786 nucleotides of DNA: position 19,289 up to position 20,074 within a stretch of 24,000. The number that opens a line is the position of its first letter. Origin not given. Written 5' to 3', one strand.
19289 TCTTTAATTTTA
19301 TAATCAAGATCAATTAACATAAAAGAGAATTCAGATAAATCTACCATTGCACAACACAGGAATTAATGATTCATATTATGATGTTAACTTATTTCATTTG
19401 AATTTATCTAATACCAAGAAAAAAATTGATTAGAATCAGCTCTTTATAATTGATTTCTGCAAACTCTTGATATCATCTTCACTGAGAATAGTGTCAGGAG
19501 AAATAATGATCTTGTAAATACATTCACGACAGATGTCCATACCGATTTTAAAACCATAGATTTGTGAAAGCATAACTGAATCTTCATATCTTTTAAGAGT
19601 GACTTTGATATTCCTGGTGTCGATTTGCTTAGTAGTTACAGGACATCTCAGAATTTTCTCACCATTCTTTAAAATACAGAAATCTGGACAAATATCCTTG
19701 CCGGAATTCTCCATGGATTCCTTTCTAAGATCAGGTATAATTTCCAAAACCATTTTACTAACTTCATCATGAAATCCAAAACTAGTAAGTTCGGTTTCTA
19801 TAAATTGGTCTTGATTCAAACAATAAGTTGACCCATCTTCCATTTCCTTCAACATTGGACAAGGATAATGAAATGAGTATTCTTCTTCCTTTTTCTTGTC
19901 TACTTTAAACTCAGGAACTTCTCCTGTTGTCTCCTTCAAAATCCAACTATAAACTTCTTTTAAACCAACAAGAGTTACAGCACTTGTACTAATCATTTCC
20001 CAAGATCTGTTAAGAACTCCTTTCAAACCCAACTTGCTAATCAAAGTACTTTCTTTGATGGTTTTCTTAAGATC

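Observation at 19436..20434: Eukaryote-type small GTPase with Rag/Gtr-style HKxD G4 motif fused to a 7-cysteine C-terminal domain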

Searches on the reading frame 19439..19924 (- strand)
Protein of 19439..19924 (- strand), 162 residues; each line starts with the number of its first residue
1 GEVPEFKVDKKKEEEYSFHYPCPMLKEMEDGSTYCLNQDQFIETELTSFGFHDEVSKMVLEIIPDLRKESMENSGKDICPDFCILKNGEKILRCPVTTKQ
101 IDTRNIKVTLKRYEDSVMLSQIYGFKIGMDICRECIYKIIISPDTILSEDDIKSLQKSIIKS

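Call 7: find_homologous_proteins(query=window:19439-19924:-, max_evalue=0.01)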
Query seq(162 aa) (162 aa): 7 proteins with E <= 0.01 among 43 candidates.
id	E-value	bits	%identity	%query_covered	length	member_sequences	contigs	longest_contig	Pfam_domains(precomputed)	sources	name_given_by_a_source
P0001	2.1e-75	270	75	98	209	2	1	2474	-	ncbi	-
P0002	7.9e-73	261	87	83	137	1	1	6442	-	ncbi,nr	ncbi:MAG: hypothetical protein FK732_03870 [Asgard group archaeon]|nr:hypothetical protein [Asgard g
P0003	4.7e-60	220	76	82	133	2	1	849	-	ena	-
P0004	6.0e-60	220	63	96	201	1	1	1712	-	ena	-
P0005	2.3e-57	211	72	77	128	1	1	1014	-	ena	-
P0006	7.8e-57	209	70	81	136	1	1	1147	-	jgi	jgi:hypothetical protein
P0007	3.8e-45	172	71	65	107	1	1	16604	-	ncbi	ncbi:MAG: hypothetical protein ACTSQ0_01250, partial [Candidatus Heimdallarchaeota archaeon]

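Call 25: search_solved_structures(query=A2, max_evalue=10, show_alignments=3)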
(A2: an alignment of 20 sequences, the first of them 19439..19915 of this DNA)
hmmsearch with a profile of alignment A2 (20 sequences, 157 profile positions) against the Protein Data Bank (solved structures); distinct sequences matched with E-value up to 10: 0.

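Call 26: search_protein_families(library=pfam, alignment_id=A2, max_evalue=10)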
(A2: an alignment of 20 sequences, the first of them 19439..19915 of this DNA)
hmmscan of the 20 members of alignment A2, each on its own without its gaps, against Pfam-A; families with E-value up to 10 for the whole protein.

A. member 1, window:19439-19915:- (159 aa): 0 families

B. families by the number of members that match (of 20 scanned): 8 families
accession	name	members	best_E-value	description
PF02943.20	FeThRed_B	2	0.19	Ferredoxin thioredoxin reductase catalytic beta chain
PF00025.27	Arf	1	0.0046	ADP-ribosylation factor family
PF17341.8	DUF5371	1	0.064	Family of unknown function (DUF5371)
PF01110.22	CNTF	1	0.082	Ciliary neurotrophic factor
PF02406.22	MmoB_DmpM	1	0.089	MmoB/DmpM family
PF24896.1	Receiver_CRE1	1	0.12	AHK4/CRE1/WOL first receiver domain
PF00216.26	Bac_DNA_binding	1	0.21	Bacterial DNA-binding protein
PF01295.23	Adenylate_cycl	1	0.28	Adenylate cyclase, class-I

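Call 29: predict_structure(alignment_id=A2)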
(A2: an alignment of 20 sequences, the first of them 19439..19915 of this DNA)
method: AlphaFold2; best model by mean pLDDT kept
length: 159 residues; sequences in the alignment: 20
mean_pLDDT: 48.2   pTM: 0.45
mean pLDDT of the five models: 48.2, 47.4, 43.3, 38.6, 38.4
residues with pLDDT >= 90: 0; 70-90: 0; 50-70: 67; < 50: 92
segments of 3 or more residues with pLDDT < 50: 1-60, 66-68, 70-82, 92-96, 99-103
pLDDT, mean of each block of 10 residues (from residue 1): 29 35 39 38 39 41 50 44 53 49 59 63 63 57 57 54
secondary structure, 60 per line:
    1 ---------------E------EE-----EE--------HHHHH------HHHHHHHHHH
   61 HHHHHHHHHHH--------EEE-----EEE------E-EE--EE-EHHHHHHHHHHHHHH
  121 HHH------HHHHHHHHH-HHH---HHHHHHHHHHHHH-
elements in order: H40-44 H51-71 E80-82 E88-90 H107-123 H130-138 H146-158

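Call 30: search_protein_representatives(alignment_id=A2)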
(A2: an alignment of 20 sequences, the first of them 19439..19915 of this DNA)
Query: 20 sequences, 157 profile positions. Proteins with E-value up to 0.001 (for the whole library): 9; up to 1e-10: 4; up to 1e-30: 2. The best 9 are listed.
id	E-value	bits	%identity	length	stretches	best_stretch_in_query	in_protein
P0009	3.1e-82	290.2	-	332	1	1-156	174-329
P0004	4.9e-73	260.3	-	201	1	2-153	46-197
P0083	9.4e-16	74.2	-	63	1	107-154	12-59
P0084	8.4e-14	67.9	-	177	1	14-138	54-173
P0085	1.3e-07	47.8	-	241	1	2-139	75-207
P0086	1.6e-07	47.5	-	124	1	17-149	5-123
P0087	2.2e-06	43.8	-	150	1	15-142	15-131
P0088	9.1e-06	41.8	-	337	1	4-139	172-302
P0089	5.8e-04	35.9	-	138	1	11-139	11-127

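Call 33: find_homologous_proteins(query=A3, max_evalue=0.01)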
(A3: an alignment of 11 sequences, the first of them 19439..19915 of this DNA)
Query A3 (11 sequences) (159 aa, profile of the alignment): 116 proteins with E <= 0.01 among 1377 candidates.
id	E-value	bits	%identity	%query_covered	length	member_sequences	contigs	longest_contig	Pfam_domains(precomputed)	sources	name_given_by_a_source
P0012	1.6e-57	212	89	100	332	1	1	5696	PF01926.30,PF00025.28,PF09439.17,PF08477.20,PF00503.27,PF04670.19,PF00071.29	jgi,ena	-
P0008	7.8e-57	209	94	100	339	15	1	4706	PF01926.30,PF00025.28,PF09439.17,PF08477.20,PF04670.19,PF00071.29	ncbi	-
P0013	1.3e-56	209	87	100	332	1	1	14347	PF01926.30,PF00025.28,PF09439.17,PF08477.20,PF00503.27,PF04670.19,PF00071.29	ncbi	-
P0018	1.4e-56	209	77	97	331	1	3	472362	PF01926.30,PF00025.28,PF09439.17,PF08477.20,PF00503.27,PF04670.19,PF00071.29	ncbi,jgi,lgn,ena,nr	ncbi:MAG TPA: ADP-ribosylation factor-like protein [Candidatus Bathyarchaeia archaeon]|nr:ADP-ribosy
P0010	5.3e-56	207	85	100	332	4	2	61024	PF01926.30,PF00025.28,PF09439.17,PF08477.20,PF04670.19,PF00071.29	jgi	jgi:small GTP-binding protein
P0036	5.7e-56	207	61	97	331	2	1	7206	PF01926.30,PF00025.28,PF09439.17,PF08477.20,PF00503.27,PF00009.34,PF04670.19,PF00071.29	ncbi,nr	ncbi:GTP-binding protein [Candidatus Heimdallarchaeota archaeon]|nr:MAG: GTP-binding protein [Candid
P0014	6.0e-56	206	77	99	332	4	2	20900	PF01926.30,PF00025.28,PF09439.17,PF08477.20,PF04670.19,PF00071.29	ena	-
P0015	6.1e-56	206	75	99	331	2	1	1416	PF01926.30,PF00025.28,PF09439.17,PF08477.20,PF04670.19,PF00071.29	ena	-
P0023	6.1e-56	206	77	97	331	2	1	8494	PF01926.30,PF00025.28,PF09439.17,PF08477.20,PF00503.27,PF00009.34,PF04670.19,PF00071.29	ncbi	-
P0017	1.0e-55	206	75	99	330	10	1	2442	PF01926.30,PF00025.28,PF09439.17,PF08477.20,PF00503.27,PF00009.34,PF04670.19,PF00071.29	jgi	-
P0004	1.4e-55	205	63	96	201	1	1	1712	-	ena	-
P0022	2.5e-55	204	75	99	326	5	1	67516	PF01926.30,PF00025.28,PF09439.17,PF08477.20,PF04670.19,PF00071.29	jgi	-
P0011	2.9e-55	204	91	100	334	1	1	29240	PF01926.30,PF00025.28,PF09439.17,PF08477.20,PF00503.27,PF00009.34,PF04670.19,PF00071.29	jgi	-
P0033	5.2e-55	203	61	96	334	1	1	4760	PF01926.30,PF00025.28,PF09439.17,PF08477.20,PF00503.27,PF04670.19,PF00071.29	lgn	-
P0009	1.3e-54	202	88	100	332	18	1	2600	PF01926.30,PF00025.28,PF09439.17,PF08477.20,PF04670.19,PF00071.29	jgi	-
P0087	4.7e-42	161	25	78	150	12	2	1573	-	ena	-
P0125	6.4e-35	138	26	86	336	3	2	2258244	PF01926.30,PF00025.28,PF09439.17,PF08477.20,PF00503.27,PF00009.34,PF00071.29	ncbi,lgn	-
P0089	6.6e-35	138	25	81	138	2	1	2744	-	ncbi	ncbi:MAG: hypothetical protein ACFFA5_10905 [Promethearchaeota archaeon]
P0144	3.0e-30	123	27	84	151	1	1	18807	-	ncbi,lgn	ncbi:MAG: hypothetical protein ACFFCD_10625 [Promethearchaeota archaeon]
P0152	3.5e-25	107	26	84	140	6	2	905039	-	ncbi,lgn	-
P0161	1.4e-20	91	27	77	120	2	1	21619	-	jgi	jgi:hypothetical protein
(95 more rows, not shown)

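Call 39: find_encoding_contigs(protein=P0152, flank=6000, max_places=2)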
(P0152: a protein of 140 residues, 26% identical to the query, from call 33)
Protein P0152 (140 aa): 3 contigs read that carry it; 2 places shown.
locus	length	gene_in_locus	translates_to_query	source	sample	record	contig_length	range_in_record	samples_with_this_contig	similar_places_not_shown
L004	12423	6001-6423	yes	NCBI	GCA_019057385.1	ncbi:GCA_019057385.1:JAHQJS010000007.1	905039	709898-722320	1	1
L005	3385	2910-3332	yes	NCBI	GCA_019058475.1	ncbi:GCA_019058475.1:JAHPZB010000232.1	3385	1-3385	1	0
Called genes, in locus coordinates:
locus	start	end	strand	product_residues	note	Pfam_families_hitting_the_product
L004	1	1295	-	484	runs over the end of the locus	PF01930:Cas_Cas4 (weak), PF11074:DUF2779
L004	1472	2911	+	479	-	PF04015:DUF362, PF02036:SCP2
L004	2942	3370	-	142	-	-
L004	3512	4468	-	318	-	PF00291:PALP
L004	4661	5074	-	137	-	-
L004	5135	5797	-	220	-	PF03483:B3_4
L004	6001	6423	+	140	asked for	-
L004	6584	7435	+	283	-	PF01156:IU_nuc_hydro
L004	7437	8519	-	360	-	PF00515:TPR_1, PF07719:TPR_2, PF13181:TPR_8 (faint), PF13414:TPR_11, PF14559:TPR_19 (weak), PF21033:RMD1-3 (weak), PF13431:TPR_17 (weak), PF00515:TPR_1 (weak), +2 more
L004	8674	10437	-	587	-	PF03602:Cons_hypoth95 (faint), PF01555:N6_N4_Mtase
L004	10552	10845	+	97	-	PF08734:GYD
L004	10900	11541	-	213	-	PF00657:Lipase_GDSL, PF13472:Lipase_GDSL_2, PF17182:OSK (weak)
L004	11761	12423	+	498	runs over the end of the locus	PF00117:GATase, PF07722:Peptidase_C26 (faint), PF02540:NAD_synthase (weak), PF00958:GMP_synt_C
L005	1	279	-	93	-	?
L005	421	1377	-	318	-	PF00291:PALP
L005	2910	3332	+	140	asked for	-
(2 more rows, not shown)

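Call 40: find_encoding_contigs(protein=P0144, flank=6000, max_places=2)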
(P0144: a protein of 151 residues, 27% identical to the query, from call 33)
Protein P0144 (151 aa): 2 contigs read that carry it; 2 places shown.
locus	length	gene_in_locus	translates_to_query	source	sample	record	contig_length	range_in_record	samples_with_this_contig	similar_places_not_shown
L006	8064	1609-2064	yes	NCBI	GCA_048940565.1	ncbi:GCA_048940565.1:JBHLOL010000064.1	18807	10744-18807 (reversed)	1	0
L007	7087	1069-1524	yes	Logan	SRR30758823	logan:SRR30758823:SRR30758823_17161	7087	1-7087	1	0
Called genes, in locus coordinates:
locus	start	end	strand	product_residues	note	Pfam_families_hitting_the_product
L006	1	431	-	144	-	PF04191:PEMT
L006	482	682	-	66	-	PF20095:DUF6485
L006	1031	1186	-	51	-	-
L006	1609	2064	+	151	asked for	-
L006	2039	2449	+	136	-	-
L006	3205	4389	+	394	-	PF13191:AAA_16 (faint), PF12840:HTH_20 (weak)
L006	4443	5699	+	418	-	-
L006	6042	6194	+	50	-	-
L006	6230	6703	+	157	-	-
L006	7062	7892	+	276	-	PF00994:MoCF_biosynth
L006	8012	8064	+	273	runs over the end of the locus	PF00994:MoCF_biosynth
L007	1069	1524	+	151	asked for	-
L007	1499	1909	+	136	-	-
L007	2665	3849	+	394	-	PF13191:AAA_16 (faint), PF12840:HTH_20 (weak)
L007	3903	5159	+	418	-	-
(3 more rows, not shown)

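Call 41: find_encoding_contigs(protein=P0125, flank=6000, max_places=2)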
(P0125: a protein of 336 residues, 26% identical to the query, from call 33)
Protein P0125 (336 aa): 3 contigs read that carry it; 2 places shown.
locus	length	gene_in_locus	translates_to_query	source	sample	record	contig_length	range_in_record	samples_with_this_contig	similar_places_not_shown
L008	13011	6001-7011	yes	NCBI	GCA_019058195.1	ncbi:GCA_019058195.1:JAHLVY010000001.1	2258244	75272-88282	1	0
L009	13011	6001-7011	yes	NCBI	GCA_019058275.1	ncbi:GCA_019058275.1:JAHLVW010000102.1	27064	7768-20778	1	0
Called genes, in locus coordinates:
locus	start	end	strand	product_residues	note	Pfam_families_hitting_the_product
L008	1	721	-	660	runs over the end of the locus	-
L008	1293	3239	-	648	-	PF00589:Phage_integrase (weak)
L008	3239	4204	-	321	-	PF01116:F_bP_aldolase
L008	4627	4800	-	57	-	-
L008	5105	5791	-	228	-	-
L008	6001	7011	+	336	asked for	PF00025:Arf, PF00071:Ras, PF01926:MMR_HSR1, PF08477:Roc, PF09439:SRPRB, PF00503:G-alpha, PF00009:GTP_EFTU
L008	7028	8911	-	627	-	PF05693:Glycogen_syn, PF08323:Glyco_transf_5 (weak), PF13439:Glyco_transf_4 (weak), PF00534:Glycos_transf_1, PF13692:Glyco_trans_1_4 (weak), PF20706:GT4-conflict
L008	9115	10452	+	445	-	PF00464:SHMT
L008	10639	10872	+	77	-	PF00125:Histone, PF00808:CBFD_NFYB_HMF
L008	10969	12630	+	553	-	-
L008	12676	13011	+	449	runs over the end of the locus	PF22641:TiaS_TCKD, PF08489:TiaS_FLD, PF01336:tRNA_anti-codon (faint), PF23783:Zn_ribbon_TiaS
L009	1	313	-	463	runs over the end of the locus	PF00206:Lyase_1, PF10415:FumaraseC_C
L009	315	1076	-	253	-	PF13085:Fer2_3, PF13183:Fer4_8, PF13534:Fer4_17 (weak)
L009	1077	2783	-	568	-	PF00890:FAD_binding_2, PF01266:DAO, PF02910:Succ_DH_flav_C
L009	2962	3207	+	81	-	PF00462:Glutaredoxin (faint)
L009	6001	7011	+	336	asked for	PF00025:Arf, PF00071:Ras, PF01926:MMR_HSR1, PF08477:Roc, PF09439:SRPRB, PF00503:G-alpha, PF00009:GTP_EFTU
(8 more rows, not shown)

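Call 44: fold_search(model_id=the predicted structure, library=pdb)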
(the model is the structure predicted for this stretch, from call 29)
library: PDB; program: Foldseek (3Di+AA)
matches with E <= 10: 11; with E <= 0.001: 0
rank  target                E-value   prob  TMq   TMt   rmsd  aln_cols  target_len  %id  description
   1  3wde_A                4.3e+00  0.09  0.19  0.21   7.6        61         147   13  Mutant N-terminal domain of Mycobacterium tuberculosis ClpC1, F80Y, bound to Cyclomarin A (released 2013-09-18)
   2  8tw9_E                4.6e+00  0.01  0.16  0.03  22.7       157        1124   11  Cryo-EM structure of S. cerevisiae PolE-Ctf18-8-1-DNA (released 2024-09-04)
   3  3i0t_B                5.5e+00  0.02  0.20  0.19  16.5       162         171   12  Sulfur-SAD at long wavelength: Structure of BH3703 from Bacillus halodurans (released 2009-07-14)
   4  2x4h_A                5.9e+00  0.04  0.24  0.29  10.4       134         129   15  Crystal Structure of the hypothetical protein SSo2273 from Sulfolobus solfataricus (released 2010-07-21)
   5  8twa_E                5.9e+00  0.01  0.16  0.03  22.8       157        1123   11  Cryo-EM structure of S. cerevisiae Ctf18-RFC-PCNA-PolE-DNA complex (released 2024-09-04)
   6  9b8r_E                6.3e+00  0.01  0.16  0.03  22.8       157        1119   11  Cryo-EM structure of S. cerevisiae PolE-core-DNA (released 2024-10-09)
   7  9bji_C                7.1e+00  0.04  0.15  0.05  14.3        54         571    7  Cryo-EM structure of apo NVL (released 2026-01-21)
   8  6bmf_E                7.6e+00  0.03  0.15  0.09  13.6        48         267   19  Vps4p-Vta1p complex with peptide binding to the central pore of Vps4p (released 2017-12-06)
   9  6ejq_B                8.7e+00  0.04  0.15  0.17  10.6        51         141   12  Crystal structure of a C-terminally truncated small terminase protein from the thermophilic bacteriophage G20c (released 2018-10-10)
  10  2ia1_B                9.8e+00  0.01  0.20  0.19  16.2       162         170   12  Crystal structure of protein BH3703 from Bacillus halodurans, Pfam DUF600 (released 2006-10-03)
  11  9gc3_A                9.8e+00  0.01  0.16  0.06  29.5       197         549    9  yeast TFIIIC TauB subcomplex bound to a tRNA gene (released 2024-11-27)

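Call 49: find_related_loci(query=A3, collection=genome_contigs, flank=4000)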
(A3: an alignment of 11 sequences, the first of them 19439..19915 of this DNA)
Query A3 (159 aa) in genome_contigs; peptide patterns used: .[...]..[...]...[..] (x = any residue, [..] = any of these).
31 stretches matched a pattern; 17 encode a relative of the query (tblastn E <= 1e-3); 17 distinct loci.
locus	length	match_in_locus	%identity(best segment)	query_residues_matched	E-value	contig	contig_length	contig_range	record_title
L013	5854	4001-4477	91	1-159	3e-96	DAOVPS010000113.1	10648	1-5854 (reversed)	MAG TPA_asm: Candidatus Heimdallarchaeota archaeon isolate CSMAG_1555 CSMAG_1555_k141_610591_length_10648_cov_133.2423,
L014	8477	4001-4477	88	1-159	2e-94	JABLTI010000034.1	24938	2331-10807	MAG: Promethearchaeati archaeon isolate HMA_bin2.83 metabat2_83_fa_scaffold_1665, whole genome shotgun sequence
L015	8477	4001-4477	87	1-159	5e-93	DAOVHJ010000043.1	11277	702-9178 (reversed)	MAG TPA_asm: Candidatus Heimdallarchaeota archaeon isolate CSMAG_1338 CSMAG_1338_k141_3143193_length_11277_cov_11.3506,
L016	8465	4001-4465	77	1-155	6e-83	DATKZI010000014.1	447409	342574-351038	MAG TPA_asm: Candidatus Bathyarchaeia archaeon isolate SMAG_U14241 k141_1033485, whole genome shotgun sequence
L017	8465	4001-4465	75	2-156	5e-80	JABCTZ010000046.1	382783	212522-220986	MAG: Candidatus Heimdallarchaeota archaeon isolate HM7_B34 k127_1505488, whole genome shotgun sequence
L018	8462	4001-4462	65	2-155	1e-70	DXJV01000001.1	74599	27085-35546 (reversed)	MAG TPA_asm: Candidatus Heimdallarchaeota archaeon isolate MAG_147 k141_285119, whole genome shotgun sequence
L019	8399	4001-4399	29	2-139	4e-16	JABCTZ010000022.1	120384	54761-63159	MAG: Candidatus Heimdallarchaeota archaeon isolate HM7_B34 k127_2227962, whole genome shotgun sequence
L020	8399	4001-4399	29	2-139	1e-15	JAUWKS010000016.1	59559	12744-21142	MAG: Candidatus Heimdallarchaeota archaeon isolate CSMAG_2352 CSMAG_2352_k127_80263_length_59559_cov_21.4784, whole geno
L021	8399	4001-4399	27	3-140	2e-11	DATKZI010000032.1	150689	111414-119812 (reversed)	MAG TPA_asm: Candidatus Bathyarchaeia archaeon isolate SMAG_U14241 k141_1445590, whole genome shotgun sequence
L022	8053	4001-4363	27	15-140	2e-10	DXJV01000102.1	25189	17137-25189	MAG TPA_asm: Candidatus Heimdallarchaeota archaeon isolate MAG_147 k141_1075503, whole genome shotgun sequence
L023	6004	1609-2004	26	3-139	2e-10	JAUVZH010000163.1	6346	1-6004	MAG: Candidatus Heimdallarchaeota archaeon isolate CSMAG_1263 CSMAG_1263_k141_1133351_length_6346_cov_6.0000, whole geno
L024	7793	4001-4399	24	3-140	3e-10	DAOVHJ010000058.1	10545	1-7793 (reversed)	MAG TPA_asm: Candidatus Heimdallarchaeota archaeon isolate CSMAG_1338 CSMAG_1338_k141_2764077_length_10545_cov_12.4667,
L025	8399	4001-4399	24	3-140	4e-10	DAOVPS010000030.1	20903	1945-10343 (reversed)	MAG TPA_asm: Candidatus Heimdallarchaeota archaeon isolate CSMAG_1555 CSMAG_1555_k141_337759_length_20903_cov_29.0000, w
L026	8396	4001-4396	26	3-139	4e-10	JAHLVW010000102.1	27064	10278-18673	MAG: Candidatus Heimdallarchaeota archaeon isolate 12F4_9 k141_71228, whole genome shotgun sequence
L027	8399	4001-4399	24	3-140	5e-10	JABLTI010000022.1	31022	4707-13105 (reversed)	MAG: Promethearchaeati archaeon isolate HMA_bin2.83 metabat2_83_fa_scaffold_1066, whole genome shotgun sequence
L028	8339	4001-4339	25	16-139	2e-9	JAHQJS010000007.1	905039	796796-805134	MAG: Candidatus Borrarchaeum weybense isolate lw60_2018_gm2_56 NODE_5_length_905039_cov_25.979907, whole genome shotgun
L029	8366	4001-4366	25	4-139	2e-8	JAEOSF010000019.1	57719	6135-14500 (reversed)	MAG: Candidatus Borrarchaeum yapensis isolate Yap2000.bin9.141 contig-145_216, whole genome shotgun sequence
